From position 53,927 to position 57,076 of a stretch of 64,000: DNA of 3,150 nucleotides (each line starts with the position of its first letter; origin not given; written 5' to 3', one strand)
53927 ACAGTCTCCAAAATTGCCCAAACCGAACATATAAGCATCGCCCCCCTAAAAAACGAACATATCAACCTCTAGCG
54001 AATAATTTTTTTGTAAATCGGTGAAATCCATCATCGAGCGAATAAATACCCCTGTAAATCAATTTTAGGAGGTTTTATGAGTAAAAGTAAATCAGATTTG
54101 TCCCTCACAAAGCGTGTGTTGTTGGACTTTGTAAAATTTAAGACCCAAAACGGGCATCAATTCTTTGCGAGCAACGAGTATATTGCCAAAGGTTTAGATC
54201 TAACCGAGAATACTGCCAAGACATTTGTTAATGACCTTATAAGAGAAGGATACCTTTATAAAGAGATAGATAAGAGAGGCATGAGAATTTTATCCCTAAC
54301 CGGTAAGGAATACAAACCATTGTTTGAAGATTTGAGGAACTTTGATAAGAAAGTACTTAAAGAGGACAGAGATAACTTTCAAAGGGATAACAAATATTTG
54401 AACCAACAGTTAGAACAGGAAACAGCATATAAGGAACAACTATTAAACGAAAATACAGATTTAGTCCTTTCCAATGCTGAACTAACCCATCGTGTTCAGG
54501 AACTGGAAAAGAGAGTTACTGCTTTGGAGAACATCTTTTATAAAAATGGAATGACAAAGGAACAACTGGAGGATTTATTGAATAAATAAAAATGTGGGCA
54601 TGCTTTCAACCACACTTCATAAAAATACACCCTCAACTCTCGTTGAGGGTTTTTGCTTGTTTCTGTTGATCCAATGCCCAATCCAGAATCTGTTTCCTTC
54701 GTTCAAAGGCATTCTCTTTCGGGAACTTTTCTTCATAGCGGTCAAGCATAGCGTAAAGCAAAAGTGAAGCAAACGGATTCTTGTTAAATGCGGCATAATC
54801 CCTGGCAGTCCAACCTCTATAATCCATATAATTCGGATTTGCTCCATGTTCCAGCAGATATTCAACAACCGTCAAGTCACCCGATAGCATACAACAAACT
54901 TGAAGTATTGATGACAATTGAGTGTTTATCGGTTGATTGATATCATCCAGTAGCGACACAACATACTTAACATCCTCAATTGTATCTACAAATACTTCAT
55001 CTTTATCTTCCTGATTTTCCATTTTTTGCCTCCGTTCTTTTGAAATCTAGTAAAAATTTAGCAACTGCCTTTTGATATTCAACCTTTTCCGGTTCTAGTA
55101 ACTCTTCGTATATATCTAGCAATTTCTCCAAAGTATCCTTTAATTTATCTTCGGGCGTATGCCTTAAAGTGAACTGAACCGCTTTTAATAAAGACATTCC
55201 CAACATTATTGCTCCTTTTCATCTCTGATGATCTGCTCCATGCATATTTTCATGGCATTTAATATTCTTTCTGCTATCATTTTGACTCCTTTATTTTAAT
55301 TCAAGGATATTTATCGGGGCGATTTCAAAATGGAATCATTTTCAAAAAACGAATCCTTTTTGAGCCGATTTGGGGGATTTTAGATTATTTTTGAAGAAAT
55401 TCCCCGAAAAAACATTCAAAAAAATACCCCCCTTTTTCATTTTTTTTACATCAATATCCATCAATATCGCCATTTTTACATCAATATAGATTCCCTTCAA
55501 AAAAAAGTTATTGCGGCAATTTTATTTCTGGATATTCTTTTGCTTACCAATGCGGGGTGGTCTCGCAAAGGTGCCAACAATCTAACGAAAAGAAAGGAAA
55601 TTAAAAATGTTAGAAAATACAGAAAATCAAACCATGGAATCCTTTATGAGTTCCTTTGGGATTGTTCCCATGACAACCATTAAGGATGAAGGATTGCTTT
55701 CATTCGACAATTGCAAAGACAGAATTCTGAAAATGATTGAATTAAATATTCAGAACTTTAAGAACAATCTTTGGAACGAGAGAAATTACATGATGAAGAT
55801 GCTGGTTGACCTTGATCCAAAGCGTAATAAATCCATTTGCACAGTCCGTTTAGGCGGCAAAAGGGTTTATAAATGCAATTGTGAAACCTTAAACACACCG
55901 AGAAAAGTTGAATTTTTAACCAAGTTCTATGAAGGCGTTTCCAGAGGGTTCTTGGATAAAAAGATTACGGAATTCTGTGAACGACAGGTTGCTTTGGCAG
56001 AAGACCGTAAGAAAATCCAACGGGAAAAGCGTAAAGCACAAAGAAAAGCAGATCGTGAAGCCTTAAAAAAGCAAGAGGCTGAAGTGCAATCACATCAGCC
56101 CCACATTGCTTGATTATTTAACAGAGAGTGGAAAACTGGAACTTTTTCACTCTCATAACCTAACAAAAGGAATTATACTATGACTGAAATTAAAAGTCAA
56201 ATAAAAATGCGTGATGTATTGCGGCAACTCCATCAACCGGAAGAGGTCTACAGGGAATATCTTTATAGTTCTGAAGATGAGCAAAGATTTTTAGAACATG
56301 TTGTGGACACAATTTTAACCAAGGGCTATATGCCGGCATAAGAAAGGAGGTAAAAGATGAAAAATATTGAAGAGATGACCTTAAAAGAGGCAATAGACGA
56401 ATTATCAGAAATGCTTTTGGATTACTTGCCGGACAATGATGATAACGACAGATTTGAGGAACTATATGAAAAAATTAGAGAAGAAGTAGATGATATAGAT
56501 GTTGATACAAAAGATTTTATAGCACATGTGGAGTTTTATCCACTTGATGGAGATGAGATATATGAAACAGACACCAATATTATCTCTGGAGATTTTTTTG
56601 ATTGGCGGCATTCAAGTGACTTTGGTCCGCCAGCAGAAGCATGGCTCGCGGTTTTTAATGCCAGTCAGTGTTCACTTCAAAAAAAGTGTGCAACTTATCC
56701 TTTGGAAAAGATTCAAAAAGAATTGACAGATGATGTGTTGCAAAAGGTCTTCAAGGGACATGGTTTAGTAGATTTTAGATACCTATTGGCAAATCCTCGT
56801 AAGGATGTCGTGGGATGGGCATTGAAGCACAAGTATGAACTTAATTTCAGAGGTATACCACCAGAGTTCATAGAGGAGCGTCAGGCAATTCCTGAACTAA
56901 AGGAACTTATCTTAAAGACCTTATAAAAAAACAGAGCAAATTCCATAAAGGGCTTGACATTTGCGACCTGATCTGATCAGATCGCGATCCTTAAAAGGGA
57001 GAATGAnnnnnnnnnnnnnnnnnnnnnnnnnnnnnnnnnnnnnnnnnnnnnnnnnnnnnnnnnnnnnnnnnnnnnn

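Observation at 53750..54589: Origin-like module inside island 2: AT-rich 9-mer block, about 22-bp iterons and a wHTH/coiled-coil gene next to a resolvase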

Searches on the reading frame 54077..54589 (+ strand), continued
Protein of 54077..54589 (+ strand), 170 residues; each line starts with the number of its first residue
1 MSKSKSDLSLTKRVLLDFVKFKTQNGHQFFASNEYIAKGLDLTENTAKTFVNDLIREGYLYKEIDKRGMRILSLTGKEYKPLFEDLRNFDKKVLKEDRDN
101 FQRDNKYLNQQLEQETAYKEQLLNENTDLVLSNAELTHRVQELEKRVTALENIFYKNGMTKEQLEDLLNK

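Call 79: find_encoding_contigs(protein=P0117, flank=10000, max_places=4)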
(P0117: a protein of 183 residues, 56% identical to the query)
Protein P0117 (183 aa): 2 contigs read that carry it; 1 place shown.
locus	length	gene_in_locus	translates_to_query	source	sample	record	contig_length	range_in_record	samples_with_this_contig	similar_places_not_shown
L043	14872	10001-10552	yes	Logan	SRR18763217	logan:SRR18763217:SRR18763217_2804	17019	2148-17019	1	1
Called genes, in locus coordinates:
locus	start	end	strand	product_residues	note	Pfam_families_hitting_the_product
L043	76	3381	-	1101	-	PF04851:ResIII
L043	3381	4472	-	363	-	PF07669:Eco57I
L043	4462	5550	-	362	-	-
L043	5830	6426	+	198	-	PF00239:Resolvase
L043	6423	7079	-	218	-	-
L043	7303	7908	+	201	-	PF00239:Resolvase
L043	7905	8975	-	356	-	PF02661:Fic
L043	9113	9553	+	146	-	-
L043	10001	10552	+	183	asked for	-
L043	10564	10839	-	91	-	PF12796:Ank_2 (weak), PF00023:Ank (faint), PF13637:Ank_4 (weak)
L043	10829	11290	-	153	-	-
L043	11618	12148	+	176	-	-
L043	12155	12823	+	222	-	-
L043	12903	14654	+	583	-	PF20172:DUF6538 (weak), PF00589:Phage_integrase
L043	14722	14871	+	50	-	?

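Call 90: fold_search(model_id=the predicted structure, library=pdb)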
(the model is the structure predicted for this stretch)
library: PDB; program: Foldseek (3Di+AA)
matches with E <= 10: 1844; with E <= 0.001: 14
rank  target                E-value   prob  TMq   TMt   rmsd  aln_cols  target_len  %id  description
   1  3eco_A                2.5e-04  1.00  0.34  0.43  24.6       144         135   17  Crystal structure of MepR, a transcription regulator of the Staphylococcus aureus multidrug efflux pump MepA (released 2009-02-10)
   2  5ffx_D                2.7e-04  1.00  0.35  0.43  24.6       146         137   17  S. aureus MepR G34K Mutant (released 2016-12-21)
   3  4l9j_A                3.0e-04  1.00  0.36  0.43  27.7       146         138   17  Crystal structure of S. aureus MepR in DNA-binding conformation (released 2013-09-11)
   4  4lln_D                4.5e-04  1.00  0.34  0.41  28.2       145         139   16  Crystal structure of S. aureus MepR-DNA complex (released 2014-05-14)
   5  3gfl                  4.8e-04  1.00  0.32  0.38  30.9       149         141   15  Crystal structure of the ST1710 mutant (R90A) protein (released 2009-08-25)
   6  9a5c_B                5.4e-04  1.00  0.33  0.25  20.9       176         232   16  Integrative model of GLPD-DNAD by crosslinking MS and deep learning (released 2024-09-18)
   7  2gxg                  6.2e-04  1.00  0.32  0.38  30.9       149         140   15  Crystal structure of EmrR homolog from hyperthermophilic archaea Sulfolobus tokodaii strain7 (released 2007-03-20)
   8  3gfj                  6.2e-04  1.00  0.32  0.38  30.9       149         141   15  Crystal structure of the ST1710 mutant (R89A) protein (released 2009-08-25)
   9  4ld5_E                6.6e-04  1.00  0.33  0.39  28.8       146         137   16  Crystal structure of MepR Q18P mutant from multidrug resistant S. aureus clinical isolate (released 2013-09-11)
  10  6jbx_B                7.0e-04  1.00  0.34  0.40  29.8       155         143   16  Crystal structure of Streptococcus pneumoniae FabT in complex with DNA (released 2019-07-24)
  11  5fb2_A                7.5e-04  1.00  0.35  0.42  23.8       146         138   18  S. aureus MepR F27L Mutant bound to oligodeoxyribonucleotide (released 2016-12-14)
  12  3gfm                  8.0e-04  1.00  0.32  0.38  30.9       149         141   15  Crystal structure of the ST1710 mutant (K91A) protein (released 2009-08-25)
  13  2v79_A                9.1e-04  1.00  0.33  0.46   6.6        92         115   20  Crystal Structure of the N-terminal domain of DnaD from Bacillus Subtilis (released 2008-01-15)
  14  2yr2_B                9.7e-04  1.00  0.32  0.38  30.9       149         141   15  Crystal Structure of the Hypothetical regulator from Sulfolobus tokodaii (released 2007-10-02)
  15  2v79_B                1.0e-03  1.00  0.33  0.46   6.9        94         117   20  Crystal Structure of the N-terminal domain of DnaD from Bacillus Subtilis (released 2008-01-15)
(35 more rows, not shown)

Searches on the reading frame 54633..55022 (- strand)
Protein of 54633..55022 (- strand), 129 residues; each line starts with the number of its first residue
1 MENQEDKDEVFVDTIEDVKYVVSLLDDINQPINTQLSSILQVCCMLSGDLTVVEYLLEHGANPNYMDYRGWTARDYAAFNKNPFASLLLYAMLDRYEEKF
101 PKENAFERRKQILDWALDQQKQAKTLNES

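Call 5: search_protein_families(library=pfam, proteins=[window:54633-55022:-], max_evalue=1)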
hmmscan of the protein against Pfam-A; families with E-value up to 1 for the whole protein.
window:54633-55022:- (129 aa): 6 families
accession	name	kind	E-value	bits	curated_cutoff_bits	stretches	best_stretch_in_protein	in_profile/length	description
PF13637.12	Ank_4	-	2.7e-08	34.3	22.7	1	42-82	3-42/50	Ankyrin repeats (many copies)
PF12796.13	Ank_2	-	8.6e-07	29.9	27.3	1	33-90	23-81/90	Ankyrin repeats (3 copies)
PF00023.36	Ank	-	4.2e-06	27.2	21.1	1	40-67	6-32/33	Ankyrin repeat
PF13857.12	Ank_5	-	0.00073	20.3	27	1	48-77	27-56/56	Ankyrin repeats (many copies)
PF13606.12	Ank_3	-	0.002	18.9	22.3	1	43-64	8-29/30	Ankyrin repeat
PF00928.26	Adap_comp_sub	-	0.093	12.5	31.6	1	4-50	9-52/259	Adaptor complexes medium subunit family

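Call 9: search_protein_families(library=phrogs, proteins=[window:54633-55022:-], max_evalue=0.01)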
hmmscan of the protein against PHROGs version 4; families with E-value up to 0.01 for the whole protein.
window:54633-55022:- (129 aa): 1 family
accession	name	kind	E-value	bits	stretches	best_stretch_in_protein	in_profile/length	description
phrog_9262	-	unknown function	3.7e-07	30.9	1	17-78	52-116/253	-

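Call 10: search_protein_families(library=ncbifam, proteins=[window:54633-55022:-], max_evalue=0.01)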
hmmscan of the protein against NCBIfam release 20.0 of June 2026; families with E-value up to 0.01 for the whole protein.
window:54633-55022:- (129 aa): 2 families
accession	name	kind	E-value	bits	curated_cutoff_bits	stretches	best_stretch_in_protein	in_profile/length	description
NF043028.1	T4SS_AnkX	equivalog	4.9e-05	21.7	1400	1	27-97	573-642/938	Dot/Icm T4SS effector AnkN/AnkX/LegA8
NF041931.2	MzaA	equivalog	0.0012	17.7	800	1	47-110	45-105/726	MZA anti-phage system associated sigma-70 family RNA polymerase sigma factor MzaA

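Call 67: search_protein_families(library=padloc, proteins=[window:54633-55022:-], max_evalue=0.01)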
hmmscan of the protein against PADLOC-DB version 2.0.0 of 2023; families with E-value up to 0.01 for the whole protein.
window:54633-55022:- (129 aa): 1 family
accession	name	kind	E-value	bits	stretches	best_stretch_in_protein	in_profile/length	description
PDLC04783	PDC-M72A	-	6.1e-05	20.5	1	24-90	216-284/392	-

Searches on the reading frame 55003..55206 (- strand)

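Call 5: search_protein_families(library=pfam, proteins=[window:55003-55206:-], max_evalue=1)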
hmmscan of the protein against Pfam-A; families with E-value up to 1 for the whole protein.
window:55003-55206:- (67 aa): 4 families
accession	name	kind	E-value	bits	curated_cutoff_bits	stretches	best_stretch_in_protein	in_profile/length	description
PF25149.1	DUF7825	-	0.0032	17.5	27.4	1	6-59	193-245/256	Domain of unknown function (DUF7825)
PF09058.15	L27_1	-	0.037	14.3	29.7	1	5-35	8-38/59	L27_1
PF19675.4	ORC3_ins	-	0.043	14.2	28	1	14-62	106-154/232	Origin recognition complex subunit 3 insertion domain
PF21052.3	EFR3_ARM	-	0.12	13.3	27.6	1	14-62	38-86/97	EFR3, armadillo repeat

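Call 9: search_protein_families(library=phrogs, proteins=[window:55003-55206:-], max_evalue=0.01)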
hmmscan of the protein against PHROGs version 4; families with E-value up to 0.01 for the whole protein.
window:55003-55206:- (67 aa): 1 family
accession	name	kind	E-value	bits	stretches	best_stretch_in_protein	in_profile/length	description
phrog_9389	-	unknown function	0.0013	20.1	1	28-64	23-58/65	-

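Call 10: search_protein_families(library=ncbifam, proteins=[window:55003-55206:-], max_evalue=0.01)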
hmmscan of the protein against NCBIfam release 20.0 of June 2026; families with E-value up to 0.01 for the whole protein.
window:55003-55206:- (67 aa): 0 families

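Call 67: search_protein_families(library=padloc, proteins=[window:55003-55206:-], max_evalue=0.01)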
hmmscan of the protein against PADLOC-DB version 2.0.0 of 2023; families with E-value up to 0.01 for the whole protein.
window:55003-55206:- (67 aa): 0 families

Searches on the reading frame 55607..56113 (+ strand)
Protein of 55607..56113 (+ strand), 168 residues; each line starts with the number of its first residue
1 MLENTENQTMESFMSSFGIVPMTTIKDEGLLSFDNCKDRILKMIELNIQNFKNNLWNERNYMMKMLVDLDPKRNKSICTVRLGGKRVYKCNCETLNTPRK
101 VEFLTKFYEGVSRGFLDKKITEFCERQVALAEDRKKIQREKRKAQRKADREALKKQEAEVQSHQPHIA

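Call 5: search_protein_families(library=pfam, proteins=[window:55607-56113:+], max_evalue=1)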
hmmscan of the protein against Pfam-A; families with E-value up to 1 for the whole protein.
window:55607-56113:+ (168 aa): 1 family
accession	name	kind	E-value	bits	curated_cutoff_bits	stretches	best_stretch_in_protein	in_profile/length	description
PF21180.3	TOP6A-Spo11_Toprim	-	0.036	14.5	24.1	1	47-158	37-148/170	Topoisomerase 6 subunit A/Spo11, Toprim domain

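Call 9: search_protein_families(library=phrogs, proteins=[window:55607-56113:+], max_evalue=0.01)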
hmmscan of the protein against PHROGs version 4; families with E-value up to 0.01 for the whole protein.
window:55607-56113:+ (168 aa): 0 families

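Call 10: search_protein_families(library=ncbifam, proteins=[window:55607-56113:+], max_evalue=0.01)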
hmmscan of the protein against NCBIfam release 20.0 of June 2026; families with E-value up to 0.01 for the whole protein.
window:55607-56113:+ (168 aa): 0 families

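Call 64: find_homologous_proteins(query=window:55607-56110:+)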
Query window:55607-56110:+ (168 aa): 57 proteins with E <= 0.001 among 81 candidates.
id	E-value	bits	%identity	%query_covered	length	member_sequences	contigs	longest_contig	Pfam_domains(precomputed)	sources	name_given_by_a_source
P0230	5.6e-97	340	92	100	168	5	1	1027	-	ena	-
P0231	4.6e-94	331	89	100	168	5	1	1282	-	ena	-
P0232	5.1e-83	295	80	99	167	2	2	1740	-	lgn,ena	-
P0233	5.3e-82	291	80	99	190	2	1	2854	-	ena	-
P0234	1.3e-80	287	81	99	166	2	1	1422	-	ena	-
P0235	6.3e-80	285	80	99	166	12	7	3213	-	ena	-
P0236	1.1e-79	284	78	100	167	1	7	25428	-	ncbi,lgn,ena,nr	ncbi:MAG: hypothetical protein J6Y85_04295 [Alphaproteobacteria bacterium]|nr:hypothetical protein [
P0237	3.9e-79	282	77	100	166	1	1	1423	-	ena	-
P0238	4.2e-79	282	77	99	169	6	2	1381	-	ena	-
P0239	5.7e-79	282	80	99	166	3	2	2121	-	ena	-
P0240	5.9e-79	282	77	99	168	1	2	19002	-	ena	-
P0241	6.1e-79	281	77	99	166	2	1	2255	-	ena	-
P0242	2.6e-77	276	75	99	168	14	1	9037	-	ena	-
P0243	3.9e-75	269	75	99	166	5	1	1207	-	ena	-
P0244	1.2e-74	267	74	100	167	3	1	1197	-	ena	-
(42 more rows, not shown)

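Call 67: search_protein_families(library=padloc, proteins=[window:55607-56113:+], max_evalue=0.01)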
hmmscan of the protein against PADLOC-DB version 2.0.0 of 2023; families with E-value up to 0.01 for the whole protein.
window:55607-56113:+ (168 aa): 0 families

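Call 71: predict_structure(alignment_id=A5)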
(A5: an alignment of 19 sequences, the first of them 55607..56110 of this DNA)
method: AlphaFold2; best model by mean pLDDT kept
length: 168 residues; sequences in the alignment: 19
mean_pLDDT: 81.0   pTM: 0.61
mean pLDDT of the five models: 81.0, 63.7, 57.2, 53.2, 51.2
residues with pLDDT >= 90: 65; 70-90: 71; 50-70: 15; < 50: 17
segments of 3 or more residues with pLDDT < 50: 1-6, 21-29
pLDDT, mean of each block of 10 residues (from residue 1): 48 65 44 85 94 90 87 86 85 91 95 91 85 86 92 86 63
secondary structure, 60 per line:
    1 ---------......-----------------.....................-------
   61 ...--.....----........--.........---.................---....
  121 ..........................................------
elements in order: H10-15 H33-53 E66-70 E75-82 E85-93 H97-113 H117-162

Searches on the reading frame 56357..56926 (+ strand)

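Call 5: search_protein_families(library=pfam, proteins=[window:56357-56926:+], max_evalue=1)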
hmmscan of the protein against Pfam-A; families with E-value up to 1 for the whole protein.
window:56357-56926:+ (189 aa): 2 families
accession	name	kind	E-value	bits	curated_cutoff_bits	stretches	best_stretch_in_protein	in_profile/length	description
PF01752.23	Peptidase_M9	-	0.049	13.3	26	1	90-133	9-52/289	Collagenase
PF03127.19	GAT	-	0.13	12.9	31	1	12-41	3-34/77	GAT domain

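Call 9: search_protein_families(library=phrogs, proteins=[window:56357-56926:+], max_evalue=0.01)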
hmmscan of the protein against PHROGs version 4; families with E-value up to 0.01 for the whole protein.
window:56357-56926:+ (189 aa): 0 families

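Call 10: search_protein_families(library=ncbifam, proteins=[window:56357-56926:+], max_evalue=0.01)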
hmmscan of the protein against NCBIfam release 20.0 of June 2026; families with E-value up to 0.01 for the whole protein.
window:56357-56926:+ (189 aa): 0 families

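Call 67: search_protein_families(library=padloc, proteins=[window:56357-56926:+], max_evalue=0.01)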
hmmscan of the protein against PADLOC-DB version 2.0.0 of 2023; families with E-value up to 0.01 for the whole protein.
window:56357-56926:+ (189 aa): 0 families
